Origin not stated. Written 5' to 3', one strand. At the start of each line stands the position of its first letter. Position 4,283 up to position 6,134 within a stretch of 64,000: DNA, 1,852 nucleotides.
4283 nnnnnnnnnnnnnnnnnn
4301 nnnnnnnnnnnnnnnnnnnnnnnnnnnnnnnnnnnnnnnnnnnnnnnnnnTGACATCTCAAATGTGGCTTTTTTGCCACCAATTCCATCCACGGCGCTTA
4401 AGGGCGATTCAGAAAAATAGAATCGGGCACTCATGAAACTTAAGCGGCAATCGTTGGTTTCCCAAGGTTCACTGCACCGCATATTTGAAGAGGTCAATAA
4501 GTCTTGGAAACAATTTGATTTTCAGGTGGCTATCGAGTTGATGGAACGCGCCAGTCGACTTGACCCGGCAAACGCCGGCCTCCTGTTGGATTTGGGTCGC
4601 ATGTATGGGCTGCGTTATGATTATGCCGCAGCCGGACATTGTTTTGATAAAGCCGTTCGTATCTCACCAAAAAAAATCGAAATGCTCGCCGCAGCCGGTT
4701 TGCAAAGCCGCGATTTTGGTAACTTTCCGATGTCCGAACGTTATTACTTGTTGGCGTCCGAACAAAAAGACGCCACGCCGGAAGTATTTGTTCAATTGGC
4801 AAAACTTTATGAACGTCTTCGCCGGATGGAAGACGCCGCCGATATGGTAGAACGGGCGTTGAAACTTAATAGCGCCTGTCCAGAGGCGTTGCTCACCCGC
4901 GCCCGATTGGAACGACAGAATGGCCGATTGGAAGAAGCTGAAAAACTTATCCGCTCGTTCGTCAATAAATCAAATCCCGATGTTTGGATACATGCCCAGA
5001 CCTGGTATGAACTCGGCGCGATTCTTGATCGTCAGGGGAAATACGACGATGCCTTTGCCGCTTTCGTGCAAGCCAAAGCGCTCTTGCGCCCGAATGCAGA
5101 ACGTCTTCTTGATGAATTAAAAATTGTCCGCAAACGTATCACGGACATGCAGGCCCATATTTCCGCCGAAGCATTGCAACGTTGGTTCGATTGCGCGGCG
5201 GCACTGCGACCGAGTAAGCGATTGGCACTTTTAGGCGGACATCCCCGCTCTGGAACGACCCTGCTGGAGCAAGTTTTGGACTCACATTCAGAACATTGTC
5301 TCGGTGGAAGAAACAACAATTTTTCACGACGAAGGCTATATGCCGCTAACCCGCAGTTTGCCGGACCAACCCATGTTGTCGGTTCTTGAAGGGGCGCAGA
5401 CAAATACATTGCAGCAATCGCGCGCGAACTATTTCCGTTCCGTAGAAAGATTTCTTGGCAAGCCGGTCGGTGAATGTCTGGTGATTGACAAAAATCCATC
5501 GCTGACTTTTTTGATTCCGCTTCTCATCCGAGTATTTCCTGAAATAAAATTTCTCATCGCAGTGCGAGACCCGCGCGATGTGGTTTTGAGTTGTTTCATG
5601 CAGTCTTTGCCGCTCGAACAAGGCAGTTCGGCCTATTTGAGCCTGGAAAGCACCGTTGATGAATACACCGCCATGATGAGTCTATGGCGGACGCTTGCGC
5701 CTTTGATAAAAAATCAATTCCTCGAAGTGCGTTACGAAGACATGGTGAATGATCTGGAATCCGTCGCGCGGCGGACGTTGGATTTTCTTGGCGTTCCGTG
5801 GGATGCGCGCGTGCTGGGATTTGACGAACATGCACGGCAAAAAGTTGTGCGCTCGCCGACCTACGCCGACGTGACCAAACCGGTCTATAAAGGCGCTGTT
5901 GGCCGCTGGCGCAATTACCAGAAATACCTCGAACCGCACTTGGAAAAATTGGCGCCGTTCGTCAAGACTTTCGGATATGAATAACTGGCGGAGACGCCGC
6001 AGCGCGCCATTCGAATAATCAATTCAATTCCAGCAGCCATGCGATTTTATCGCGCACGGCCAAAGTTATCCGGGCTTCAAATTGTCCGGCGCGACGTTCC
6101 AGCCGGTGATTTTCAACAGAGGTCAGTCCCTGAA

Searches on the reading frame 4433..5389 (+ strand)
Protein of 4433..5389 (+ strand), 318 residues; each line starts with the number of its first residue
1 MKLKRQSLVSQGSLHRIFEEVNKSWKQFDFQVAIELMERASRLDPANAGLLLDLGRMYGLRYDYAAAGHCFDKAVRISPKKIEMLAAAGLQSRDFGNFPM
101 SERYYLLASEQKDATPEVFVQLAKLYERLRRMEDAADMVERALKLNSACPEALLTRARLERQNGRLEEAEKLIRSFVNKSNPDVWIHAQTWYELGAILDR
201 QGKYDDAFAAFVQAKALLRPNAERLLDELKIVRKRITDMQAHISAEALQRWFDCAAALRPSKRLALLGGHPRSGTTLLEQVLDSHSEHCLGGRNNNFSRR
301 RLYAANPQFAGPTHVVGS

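Call 54: search_protein_families(library=pfam, proteins=[window:4433-5389:+], max_evalue=0.0001)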
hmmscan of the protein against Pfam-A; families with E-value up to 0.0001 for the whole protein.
window:4433-5389:+ (318 aa): 14 families
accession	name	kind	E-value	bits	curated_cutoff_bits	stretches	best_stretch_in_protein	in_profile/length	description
PF07719.23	TPR_2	-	1.1e-19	69.3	27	0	188-217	1-30/34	Tetratricopeptide repeat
PF13432.12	TPR_16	-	1.2e-17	64.4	32.7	1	121-177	2-58/65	Tetratricopeptide repeat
PF13428.12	TPR_14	-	1.7e-14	53.3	23.5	0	150-186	1-39/44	Tetratricopeptide repeat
PF13181.12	TPR_8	-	2.1e-14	52.8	25.7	0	117-148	2-33/34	Tetratricopeptide repeat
PF00515.34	TPR_1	-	4.2e-13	48.9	27.8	0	188-216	1-29/34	Tetratricopeptide repeat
PF13431.12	TPR_17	-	5e-10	39.3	24.4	0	187-207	12-32/34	Tetratricopeptide repeat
PF14559.12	TPR_19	-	8.3e-10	39.3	25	0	131-174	6-49/68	Tetratricopeptide repeat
PF13424.12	TPR_12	-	7.3e-09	36.1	30.1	0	152-218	5-75/77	Tetratricopeptide repeat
PF13371.12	TPR_9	-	7.5e-09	35.9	35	0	26-84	7-65/73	Tetratricopeptide repeat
PF23914.1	TPR_CcmH_CycH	-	8.2e-08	32.7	42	0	119-224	53-157/158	Cytochrome c-type biogenesis protein H TPR domain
PF13469.12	Sulfotransfer_3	-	1.4e-06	29.2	27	1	268-297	5-34/216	Sulfotransferase family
PF13176.12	TPR_7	-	1.1e-05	25.5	27.9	0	120-146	3-29/36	Tetratricopeptide repeat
PF25063.1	ARM_TT21_C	-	3e-05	24.4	35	0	152-217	97-158/209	Tetratricopeptide repeat protein 21 C-terminal ARM domain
PF13374.12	TPR_10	-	6.1e-05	23.4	27.5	0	50-77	4-31/42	Tetratricopeptide repeat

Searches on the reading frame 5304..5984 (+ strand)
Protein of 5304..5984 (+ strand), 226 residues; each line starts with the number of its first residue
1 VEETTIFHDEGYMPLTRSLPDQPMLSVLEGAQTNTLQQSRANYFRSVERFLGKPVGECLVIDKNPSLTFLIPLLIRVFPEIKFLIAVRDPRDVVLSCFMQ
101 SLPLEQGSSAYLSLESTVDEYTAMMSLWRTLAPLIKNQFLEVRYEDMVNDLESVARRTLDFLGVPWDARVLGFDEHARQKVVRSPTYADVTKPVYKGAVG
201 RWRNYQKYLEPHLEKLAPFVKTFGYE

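Call 54: search_protein_families(library=pfam, proteins=[window:5304-5984:+], max_evalue=0.0001)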
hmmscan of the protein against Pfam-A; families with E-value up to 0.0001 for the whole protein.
window:5304-5984:+ (226 aa): 2 families
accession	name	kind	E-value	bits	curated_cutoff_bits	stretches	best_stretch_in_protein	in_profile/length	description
PF13469.12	Sulfotransfer_3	-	3.1e-23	83.6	27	1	44-167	86-215/216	Sulfotransferase family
PF00685.33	Sulfotransfer_1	-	3.8e-12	46.6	22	1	79-205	89-234/255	Sulfotransferase domain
